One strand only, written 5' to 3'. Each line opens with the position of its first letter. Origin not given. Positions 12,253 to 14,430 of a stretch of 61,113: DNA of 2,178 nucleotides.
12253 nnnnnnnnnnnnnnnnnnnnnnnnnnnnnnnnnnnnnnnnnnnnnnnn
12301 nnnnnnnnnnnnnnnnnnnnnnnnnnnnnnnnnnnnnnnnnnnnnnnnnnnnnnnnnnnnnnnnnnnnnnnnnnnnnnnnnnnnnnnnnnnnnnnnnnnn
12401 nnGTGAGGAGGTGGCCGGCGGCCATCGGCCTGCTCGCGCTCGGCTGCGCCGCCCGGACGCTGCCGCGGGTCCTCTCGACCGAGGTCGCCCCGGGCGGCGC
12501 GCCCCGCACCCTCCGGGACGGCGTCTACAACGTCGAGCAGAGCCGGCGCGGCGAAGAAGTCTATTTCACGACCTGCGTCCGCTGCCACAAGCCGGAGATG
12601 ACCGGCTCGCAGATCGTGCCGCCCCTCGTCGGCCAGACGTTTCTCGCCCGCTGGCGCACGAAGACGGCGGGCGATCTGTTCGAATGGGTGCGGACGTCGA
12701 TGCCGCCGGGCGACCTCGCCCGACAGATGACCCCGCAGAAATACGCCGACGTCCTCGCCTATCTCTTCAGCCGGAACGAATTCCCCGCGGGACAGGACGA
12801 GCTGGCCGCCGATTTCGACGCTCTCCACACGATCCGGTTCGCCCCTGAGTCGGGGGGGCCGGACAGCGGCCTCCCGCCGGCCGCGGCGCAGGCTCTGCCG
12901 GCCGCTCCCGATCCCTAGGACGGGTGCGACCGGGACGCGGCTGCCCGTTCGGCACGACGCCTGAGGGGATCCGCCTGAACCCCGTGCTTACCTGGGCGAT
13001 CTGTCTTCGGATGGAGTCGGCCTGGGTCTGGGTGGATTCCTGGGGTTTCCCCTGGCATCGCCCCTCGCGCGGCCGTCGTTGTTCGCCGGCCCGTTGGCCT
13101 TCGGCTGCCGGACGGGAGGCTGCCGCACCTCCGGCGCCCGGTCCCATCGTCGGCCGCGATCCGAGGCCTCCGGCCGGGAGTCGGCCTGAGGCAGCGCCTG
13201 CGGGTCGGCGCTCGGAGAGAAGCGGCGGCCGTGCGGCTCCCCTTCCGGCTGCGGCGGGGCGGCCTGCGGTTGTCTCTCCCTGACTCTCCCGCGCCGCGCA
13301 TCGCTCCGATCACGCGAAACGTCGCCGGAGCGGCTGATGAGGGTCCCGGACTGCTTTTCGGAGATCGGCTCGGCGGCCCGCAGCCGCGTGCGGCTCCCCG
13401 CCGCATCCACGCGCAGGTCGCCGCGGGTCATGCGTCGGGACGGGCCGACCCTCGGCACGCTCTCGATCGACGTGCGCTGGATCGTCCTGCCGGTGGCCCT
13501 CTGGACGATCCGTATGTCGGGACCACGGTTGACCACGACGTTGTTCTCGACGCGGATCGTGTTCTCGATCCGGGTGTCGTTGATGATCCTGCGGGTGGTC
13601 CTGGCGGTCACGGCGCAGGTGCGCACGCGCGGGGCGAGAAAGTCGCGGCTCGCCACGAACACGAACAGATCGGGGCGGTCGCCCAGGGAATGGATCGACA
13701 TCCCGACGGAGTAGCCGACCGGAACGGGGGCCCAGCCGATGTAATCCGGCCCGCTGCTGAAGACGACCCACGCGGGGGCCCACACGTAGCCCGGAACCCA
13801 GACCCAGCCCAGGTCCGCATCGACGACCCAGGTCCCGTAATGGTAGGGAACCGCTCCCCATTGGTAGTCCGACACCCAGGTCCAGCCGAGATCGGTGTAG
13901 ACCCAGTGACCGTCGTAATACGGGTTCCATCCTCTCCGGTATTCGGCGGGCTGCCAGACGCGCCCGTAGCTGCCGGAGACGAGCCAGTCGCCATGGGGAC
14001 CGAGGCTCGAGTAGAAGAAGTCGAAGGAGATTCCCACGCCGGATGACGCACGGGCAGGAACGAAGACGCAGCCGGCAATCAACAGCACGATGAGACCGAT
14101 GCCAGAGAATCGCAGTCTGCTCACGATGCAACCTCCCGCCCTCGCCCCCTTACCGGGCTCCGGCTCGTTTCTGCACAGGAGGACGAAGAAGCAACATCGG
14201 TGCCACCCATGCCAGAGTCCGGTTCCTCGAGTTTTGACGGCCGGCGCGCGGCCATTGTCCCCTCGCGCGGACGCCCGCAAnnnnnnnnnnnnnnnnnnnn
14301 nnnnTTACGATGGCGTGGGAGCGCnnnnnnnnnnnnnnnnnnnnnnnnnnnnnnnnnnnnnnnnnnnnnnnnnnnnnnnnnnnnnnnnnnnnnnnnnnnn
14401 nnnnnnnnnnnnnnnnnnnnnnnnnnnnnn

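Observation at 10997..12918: Tat-signal Rieske oxygenase translationally coupled to a lipoprotein cytochrome c: a possible periplasmic oxygenase system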

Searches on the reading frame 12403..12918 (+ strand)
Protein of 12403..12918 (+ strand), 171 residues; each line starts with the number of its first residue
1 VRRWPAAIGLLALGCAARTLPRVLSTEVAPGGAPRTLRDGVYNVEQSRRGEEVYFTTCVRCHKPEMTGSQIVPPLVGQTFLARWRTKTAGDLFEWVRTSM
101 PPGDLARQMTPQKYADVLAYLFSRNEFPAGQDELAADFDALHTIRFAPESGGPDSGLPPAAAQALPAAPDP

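Call 3: search_protein_families(library=pfam, proteins=[window:12403-12918:+], max_evalue=0.01)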
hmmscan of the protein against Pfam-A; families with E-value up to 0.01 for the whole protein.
window:12403-12918:+ (171 aa): 2 families
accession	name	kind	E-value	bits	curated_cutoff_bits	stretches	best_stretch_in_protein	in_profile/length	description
PF13442.11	Cytochrome_CBB3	-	7.2e-08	33.1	27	1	47-121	3-68/68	Cytochrome C oxidase, cbb3-type, subunit III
PF00034.26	Cytochrom_C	-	1.9e-05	26.3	21.3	1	48-121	2-86/90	Cytochrome c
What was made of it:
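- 12403..12918 (+): Gene for a lipoprotein monohaem class I cytochrome c (171 aa): lipobox LALGC (nt 12433-12447), CVRCH (nt 12574-12588), axial Met-Pro (nt 12700-12705). Pfam Cytochrome_CBB3 at 33.1 bits, above the cut-off of 27 (call 3).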

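Call 4: search_protein_families(library=ncbifam, proteins=[window:12403-12918:+], max_evalue=0.01)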
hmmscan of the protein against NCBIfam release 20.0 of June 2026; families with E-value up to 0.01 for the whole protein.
window:12403-12918:+ (171 aa): 2 families
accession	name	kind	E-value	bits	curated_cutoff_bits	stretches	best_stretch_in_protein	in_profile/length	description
TIGR02603.1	CxxCH_TIGR02603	domain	8.7e-06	25.8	68.15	1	48-77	4-33/134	putative heme-binding domain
NF050122.1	bc1_QcrC_actin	exception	0.00031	20.2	200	1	43-77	37-71/253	cytochrome bc1 complex diheme cytochrome c subunit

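Call 44: find_homologous_proteins(query=window:12403-12915:+, max_evalue=0.00001)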
Query seq(171 aa) (171 aa): 36 proteins with E <= 0.00001 among 465 candidates.
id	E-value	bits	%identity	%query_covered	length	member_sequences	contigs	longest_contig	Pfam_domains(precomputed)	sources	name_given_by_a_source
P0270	2.7e-111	387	100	100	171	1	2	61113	PF13442.12,PF00034.27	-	-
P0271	4.1e-75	269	78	90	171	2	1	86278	PF13442.12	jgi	-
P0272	7.2e-73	262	76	90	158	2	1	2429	PF13442.12,PF00034.27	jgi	-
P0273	4.2e-61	224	70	78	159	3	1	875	PF13442.12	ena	-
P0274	7.7e-58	213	60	94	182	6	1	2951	PF13442.12,PF00034.27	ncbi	-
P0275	9.7e-58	213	68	87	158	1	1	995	PF13442.12,PF00034.27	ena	-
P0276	1.2e-56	209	65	93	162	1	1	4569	PF13442.12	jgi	-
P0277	1.0e-55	206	59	93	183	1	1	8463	PF13442.12,PF00034.27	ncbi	-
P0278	2.4e-55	205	60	87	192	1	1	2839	PF13442.12,PF00034.27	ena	-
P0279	3.2e-54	201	64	87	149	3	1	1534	PF13442.12,PF00034.27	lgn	-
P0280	6.3e-54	200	60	88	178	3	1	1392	PF13442.12,PF00034.27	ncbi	-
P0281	8.2e-54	200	63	85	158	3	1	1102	PF13442.12,PF00034.27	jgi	-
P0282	1.6e-53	199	63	87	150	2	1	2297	PF13442.12,PF00034.27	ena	-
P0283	2.3e-53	199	57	93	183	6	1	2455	PF13442.12,PF00034.27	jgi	-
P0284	2.6e-52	195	62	88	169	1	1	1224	PF13442.12,PF00034.27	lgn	-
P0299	2.1e-43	166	53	81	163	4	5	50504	PF13442.12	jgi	jgi:mono/diheme cytochrome c family protein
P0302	5.7e-41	158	55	78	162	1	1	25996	PF13442.12,PF00034.27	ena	-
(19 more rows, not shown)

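Call 45: find_encoding_contigs(protein=P0271, flank=6000, max_places=2)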
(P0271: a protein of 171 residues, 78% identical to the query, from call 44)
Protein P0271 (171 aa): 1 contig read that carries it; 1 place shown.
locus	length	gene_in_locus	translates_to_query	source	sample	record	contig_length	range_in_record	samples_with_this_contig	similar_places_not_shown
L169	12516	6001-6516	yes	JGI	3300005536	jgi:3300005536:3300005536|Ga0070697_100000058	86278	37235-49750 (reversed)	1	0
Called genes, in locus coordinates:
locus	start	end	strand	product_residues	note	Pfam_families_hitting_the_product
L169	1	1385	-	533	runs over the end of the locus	-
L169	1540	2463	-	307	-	PF05050:Methyltransf_21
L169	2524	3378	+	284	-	PF00753:Lactamase_B, PF12706:Lactamase_B_2 (weak)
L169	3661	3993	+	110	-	-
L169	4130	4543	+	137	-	PF04828:GFA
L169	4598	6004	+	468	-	PF00355:Rieske, PF00848:Ring_hydroxyl_A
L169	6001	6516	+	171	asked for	PF13442:Cytochrome_CBB3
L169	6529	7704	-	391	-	PF00355:Rieske, PF00848:Ring_hydroxyl_A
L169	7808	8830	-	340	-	PF13229:Beta_helix (weak)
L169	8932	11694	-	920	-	PF00069:Pkinase, PF07714:PK_Tyr_Ser-Thr, PF01636:APH (faint), PF03109:ABC1 (weak)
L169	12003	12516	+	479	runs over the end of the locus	PF02012:BNR (faint), PF13088:BNR_2 (weak)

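Call 46: find_encoding_contigs(protein=P0299, flank=6000, max_places=3)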
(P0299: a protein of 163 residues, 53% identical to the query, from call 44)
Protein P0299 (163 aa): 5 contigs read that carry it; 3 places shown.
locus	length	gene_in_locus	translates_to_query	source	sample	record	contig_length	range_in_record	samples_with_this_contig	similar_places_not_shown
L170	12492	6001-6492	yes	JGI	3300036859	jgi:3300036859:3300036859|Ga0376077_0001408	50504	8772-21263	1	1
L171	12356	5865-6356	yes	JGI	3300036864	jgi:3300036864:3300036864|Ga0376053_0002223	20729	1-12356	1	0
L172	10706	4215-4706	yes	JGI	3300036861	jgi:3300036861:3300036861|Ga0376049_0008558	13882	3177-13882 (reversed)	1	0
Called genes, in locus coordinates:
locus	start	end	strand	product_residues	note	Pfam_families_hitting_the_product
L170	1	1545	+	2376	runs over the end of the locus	PF07646:Kelch_2 (faint), PF13964:Beta-prop_Calicin (weak), PF24981:Beta-prop_ATRN-LZTR1, PF01344:Kelch_1, PF13964:Beta-prop_Calicin (weak), PF24681:Kelch_KLHDC2_KLHL20_DRC7, PF25210:Kelch_FKB95, PF01344:Kelch_1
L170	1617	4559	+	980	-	-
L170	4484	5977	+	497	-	PF00355:Rieske, PF00848:Ring_hydroxyl_A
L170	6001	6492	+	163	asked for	PF13442:Cytochrome_CBB3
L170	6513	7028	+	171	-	-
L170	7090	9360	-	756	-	PF00463:ICL, PF13714:PEP_mutase, PF00463:ICL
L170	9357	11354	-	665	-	PF01274:MS_TIM-barrel, PF20659:MS_C (faint)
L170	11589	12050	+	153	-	PF08327:AHSA1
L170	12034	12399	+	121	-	PF12802:MarR_2 (weak), PF12840:HTH_20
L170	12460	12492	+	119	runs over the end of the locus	PF07237:DUF1428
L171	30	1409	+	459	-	-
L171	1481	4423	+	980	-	-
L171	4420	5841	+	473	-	PF00355:Rieske, PF00848:Ring_hydroxyl_A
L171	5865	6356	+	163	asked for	PF13442:Cytochrome_CBB3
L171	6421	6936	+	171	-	-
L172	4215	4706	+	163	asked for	PF13442:Cytochrome_CBB3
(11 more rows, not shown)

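Call 47: find_encoding_contigs(protein=P0302, flank=6000, max_places=2)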
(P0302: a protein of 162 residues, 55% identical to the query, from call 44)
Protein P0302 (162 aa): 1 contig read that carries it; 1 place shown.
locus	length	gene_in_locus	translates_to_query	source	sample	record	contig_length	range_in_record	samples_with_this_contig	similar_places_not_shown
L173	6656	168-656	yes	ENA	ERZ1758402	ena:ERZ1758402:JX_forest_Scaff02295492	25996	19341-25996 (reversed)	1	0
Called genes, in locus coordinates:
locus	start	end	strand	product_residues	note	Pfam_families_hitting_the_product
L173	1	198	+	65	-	?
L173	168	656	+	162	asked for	PF13442:Cytochrome_CBB3 (weak), PF00034:Cytochrom_C (faint)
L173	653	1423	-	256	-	PF03372:Exo_endo_phos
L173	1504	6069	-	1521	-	PF02412:TSP_3 (faint), PF13517:FG-GAP_3, PF16743:PliI (faint), PF01839:FG-GAP (weak), PF13517:FG-GAP_3, PF01839:FG-GAP, PF13517:FG-GAP_3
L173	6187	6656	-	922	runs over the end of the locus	PF01839:FG-GAP, PF13517:FG-GAP_3, PF01839:FG-GAP, PF13517:FG-GAP_3 (weak), PF01839:FG-GAP (weak)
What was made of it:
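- All three look-ups from cytochrome c homologues found a Rieske gene or gene fragment just upstream: full genes for P0271 and P0299, and a 65-aa fragment of unverified identity at the contig end for P0302 (calls 45-47).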

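Call 55: search_solved_structures(query=P0270, max_evalue=1, show_alignments=2)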
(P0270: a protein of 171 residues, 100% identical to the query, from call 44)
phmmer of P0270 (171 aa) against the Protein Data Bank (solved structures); distinct sequences matched with E-value up to 1: 12.
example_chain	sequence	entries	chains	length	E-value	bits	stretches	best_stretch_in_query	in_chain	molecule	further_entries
9wcx_U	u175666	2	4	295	0.015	18.3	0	48-77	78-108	Cytochrome bc1 complex cytochrome c subunit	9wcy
6hwh_M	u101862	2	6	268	0.06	16.3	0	47-78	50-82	Cytochrome bc1 complex cytochrome c subunit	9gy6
7rh5_O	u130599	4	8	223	0.066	16.2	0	48-78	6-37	Cytochrome bc1 complex cytochrome c subunit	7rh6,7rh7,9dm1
8ovc_O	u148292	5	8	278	0.07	16.1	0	47-78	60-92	Cytochrome bc1 complex cytochrome c subunit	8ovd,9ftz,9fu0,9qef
8yts_A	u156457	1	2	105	0.077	16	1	48-121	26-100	Cytochrome C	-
6adq_C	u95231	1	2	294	0.085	15.8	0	47-78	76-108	Cytochrome bc1 complex cytochrome c subunit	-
8smr_G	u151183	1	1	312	0.092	15.7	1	48-70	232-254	Cbb3-type cytochrome c oxidase subunit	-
8gy2_B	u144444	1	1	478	0.27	14.2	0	46-80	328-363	Alcohol dehydrogenase (quinone), cytochrome c subunit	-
5lt9_A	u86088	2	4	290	0.33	13.9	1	56-109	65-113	Methyl-accepting chemotaxis protein PctB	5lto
9x0q_B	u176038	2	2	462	0.4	13.7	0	46-80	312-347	Alcohol dehydrogenase (quinone), cytochrome c subunit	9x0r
1hro_A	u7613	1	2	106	0.59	13.1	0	49-77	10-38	CYTOCHROME C2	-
8snh_G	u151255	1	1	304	0.61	13.1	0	48-72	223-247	Cbb3-type cytochrome c oxidase subunit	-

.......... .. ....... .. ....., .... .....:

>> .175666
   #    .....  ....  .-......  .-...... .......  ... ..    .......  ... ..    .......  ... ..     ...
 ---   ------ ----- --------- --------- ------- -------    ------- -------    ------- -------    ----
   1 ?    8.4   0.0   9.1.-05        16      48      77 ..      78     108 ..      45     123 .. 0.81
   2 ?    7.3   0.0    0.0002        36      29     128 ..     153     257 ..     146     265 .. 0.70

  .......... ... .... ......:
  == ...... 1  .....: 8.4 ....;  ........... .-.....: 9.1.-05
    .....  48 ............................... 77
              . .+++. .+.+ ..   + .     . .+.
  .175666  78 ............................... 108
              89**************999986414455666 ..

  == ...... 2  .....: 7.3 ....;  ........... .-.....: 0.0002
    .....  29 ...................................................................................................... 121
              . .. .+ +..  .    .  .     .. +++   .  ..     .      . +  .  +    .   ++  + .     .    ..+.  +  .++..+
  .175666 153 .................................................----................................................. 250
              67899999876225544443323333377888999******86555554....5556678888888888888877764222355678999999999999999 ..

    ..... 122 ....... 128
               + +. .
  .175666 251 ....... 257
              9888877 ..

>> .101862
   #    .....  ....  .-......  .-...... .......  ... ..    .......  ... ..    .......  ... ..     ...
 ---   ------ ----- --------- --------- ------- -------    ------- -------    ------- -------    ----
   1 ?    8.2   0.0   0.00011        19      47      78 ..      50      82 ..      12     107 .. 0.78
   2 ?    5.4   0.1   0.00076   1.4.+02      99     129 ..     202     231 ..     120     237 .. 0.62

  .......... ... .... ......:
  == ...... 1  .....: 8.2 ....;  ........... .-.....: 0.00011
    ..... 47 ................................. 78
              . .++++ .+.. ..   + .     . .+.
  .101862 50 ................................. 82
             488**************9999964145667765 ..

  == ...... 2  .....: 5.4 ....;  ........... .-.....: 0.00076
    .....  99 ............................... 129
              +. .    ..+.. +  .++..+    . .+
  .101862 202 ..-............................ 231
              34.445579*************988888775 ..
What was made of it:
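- Tried and rejected: The sequence search found only marginal hits (E 0.015 or worse) (call 55).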

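Call 61: search_protein_families(library=pfam, proteins=[L169:4130-4543:+, L170:1617-4559:+, L170:6513-7028:+], max_evalue=0.001)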
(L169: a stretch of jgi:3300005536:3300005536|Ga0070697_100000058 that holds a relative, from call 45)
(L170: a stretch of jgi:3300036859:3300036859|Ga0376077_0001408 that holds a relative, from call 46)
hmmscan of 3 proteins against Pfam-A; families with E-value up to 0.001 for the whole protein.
L169:4130-4543:+ (137 aa): 1 family
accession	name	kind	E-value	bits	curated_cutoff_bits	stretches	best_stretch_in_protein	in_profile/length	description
PF04828.22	GFA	-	4.7e-26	91.6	24.3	1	6-115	2-113/115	Glutathione-dependent formaldehyde-activating enzyme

L170:1617-4559:+ (980 aa): 0 families

L170:6513-7028:+ (171 aa): 0 families

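Call 75: predict_structure(alignment_id=A3)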
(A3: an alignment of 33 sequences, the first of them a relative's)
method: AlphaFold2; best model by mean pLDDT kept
length: 171 residues; sequences in the alignment: 33
mean_pLDDT: 77.4   pTM: 0.66
mean pLDDT of the five models: 77.4, 62.1, 59.2, 56.8, 53.6
residues with pLDDT >= 90: 71; 70-90: 36; 50-70: 46; < 50: 18
segments of 3 or more residues with pLDDT < 50: 14-20
pLDDT, mean of each block of 10 residues (from residue 1): 50 48 50 87 98 85 54 80 93 90 86 97 96 96 89 55 63 77
secondary structure, 60 per line:
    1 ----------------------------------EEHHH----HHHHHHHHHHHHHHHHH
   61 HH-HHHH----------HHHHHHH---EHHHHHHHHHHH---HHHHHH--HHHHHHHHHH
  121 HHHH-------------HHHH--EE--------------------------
elements in order: H44-62 H64-67 H78-84 H89-99 H103-108 H111-124 H138-141

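Call 77: fold_search(model_id=the predicted structure, library=pdb)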
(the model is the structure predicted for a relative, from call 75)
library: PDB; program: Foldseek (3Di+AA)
matches with E <= 10: 100; with E <= 0.001: 0
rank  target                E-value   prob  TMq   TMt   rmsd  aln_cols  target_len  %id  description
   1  8yts_A                8.2e-02  0.87  0.27  0.49   6.7        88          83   24  The structure of the cytochrome c546/556 from Thioalkalivibrio paradoxus with unusual UV-Vis spectral features at atom (released 2024-04-24)
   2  2zoo_A                1.0e-01  0.77  0.35  0.15  13.2       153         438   16  Crystal structure of nitrite reductase from Pseudoalteromonas haloplanktis TAC125 (released 2009-06-09)
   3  1nir_A                1.6e-01  0.77  0.34  0.12  15.4       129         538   16  OXYDIZED NITRITE REDUCTASE FROM PSEUDOMONAS AERUGINOSA (released 1997-12-03)
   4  1nir_B                2.3e-01  0.63  0.32  0.12  15.4       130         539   16  OXYDIZED NITRITE REDUCTASE FROM PSEUDOMONAS AERUGINOSA (released 1997-12-03)
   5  8gy2_B                4.4e-01  0.54  0.37  0.16  11.1       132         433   26  Cryo-EM Structure of Membrane-Bound Alcohol Dehydrogenase from Gluconobacter oxydans (released 2023-08-02)
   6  1gjq_A                5.6e-01  0.47  0.33  0.12  15.3       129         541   16  Pseudomonas aeruginosa cd1 nitrite reductase reduced cyanide complex (released 2002-08-01)
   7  1gdv                  6.3e-01  0.82  0.36  0.66   4.0        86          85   21  CRYSTAL STRUCTURE OF CYTOCHROME C6 FROM RED ALGA PORPHYRA YEZOENSIS AT 1.57 A RESOLUTION (released 2001-04-06)
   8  4gyd_A                6.3e-01  0.75  0.34  0.62   4.7        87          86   17  Nostoc sp Cytochrome c6 (released 2013-09-11)
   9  1bl9_A                6.3e-01  0.41  0.33  0.12  15.3       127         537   15  CONFORMATIONAL CHANGES OCCURRING UPON REDUCTION IN NITRITE REDUCTASE FROM PSEUDOMONAS AERUGINOSA (released 1999-04-27)
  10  6tsy_A                7.5e-01  0.66  0.33  0.59   4.5        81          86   20  Cytochrome c6 from Thermosynechococcus elongatus in a monoclinic space group (released 2020-01-15)
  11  8q1v                  7.5e-01  0.54  0.29  0.56   6.4        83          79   18  TtX183A - A c-type cytochrome domain from the Teredinibacter turnerae protein TERTU_2913 (released 2024-03-13)
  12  6onq                  8.0e-01  0.38  0.32  0.34   9.9       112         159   20  Crystal structure of c-type cytochrome XoxG from Methylobacterium extorquens AM1 (released 2019-05-08)
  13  1h9x_A                8.5e-01  0.30  0.31  0.12   7.5       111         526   19  Cytochrome cd1 Nitrite Reductase, reduced form (released 2001-08-09)
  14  7y5e_G2               9.0e-01  0.66  0.33  0.62   4.5        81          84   16  In situ single-PBS-PSII-PSI-LHCs megacomplex. (released 2023-02-01)
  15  7c90_C                9.5e-01  0.57  0.31  0.36   5.4        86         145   20  Crystal structure of Cytochrome CL from the marine methylotrophic bacterium Methylophaga aminisulfidivorans MPT (Ma-Cy (released 2020-07-22)
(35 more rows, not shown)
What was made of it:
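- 12403..12918 (+): All weak fold matches are class I cytochromes c (call 77).
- Closest known: Periplasmic dehydrogenase-cytochrome c pairs. Same: The weak fold matches of the cytochrome include cL and XoxG (call 77).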

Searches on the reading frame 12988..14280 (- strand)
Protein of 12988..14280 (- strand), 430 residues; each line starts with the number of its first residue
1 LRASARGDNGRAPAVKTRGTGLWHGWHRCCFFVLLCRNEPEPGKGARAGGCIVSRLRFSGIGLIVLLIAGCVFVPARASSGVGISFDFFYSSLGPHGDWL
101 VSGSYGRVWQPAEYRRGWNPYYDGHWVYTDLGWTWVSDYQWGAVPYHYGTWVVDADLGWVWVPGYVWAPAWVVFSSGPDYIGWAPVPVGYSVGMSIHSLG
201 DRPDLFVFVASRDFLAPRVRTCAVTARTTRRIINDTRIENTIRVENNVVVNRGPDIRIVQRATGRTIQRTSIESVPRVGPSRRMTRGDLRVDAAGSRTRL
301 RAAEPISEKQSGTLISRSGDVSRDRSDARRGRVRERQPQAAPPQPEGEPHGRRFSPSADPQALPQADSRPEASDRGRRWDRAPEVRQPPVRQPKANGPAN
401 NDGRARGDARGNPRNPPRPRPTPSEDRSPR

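Call 3: search_protein_families(library=pfam, proteins=[window:12988-14280:-], max_evalue=0.01)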
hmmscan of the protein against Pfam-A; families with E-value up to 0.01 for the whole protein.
window:12988-14280:- (430 aa): 1 family
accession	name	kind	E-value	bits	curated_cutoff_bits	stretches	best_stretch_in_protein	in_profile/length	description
PF20245.3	DUF6600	-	3.2e-32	111.1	27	1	91-187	2-99/102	Family of unknown function (DUF6600)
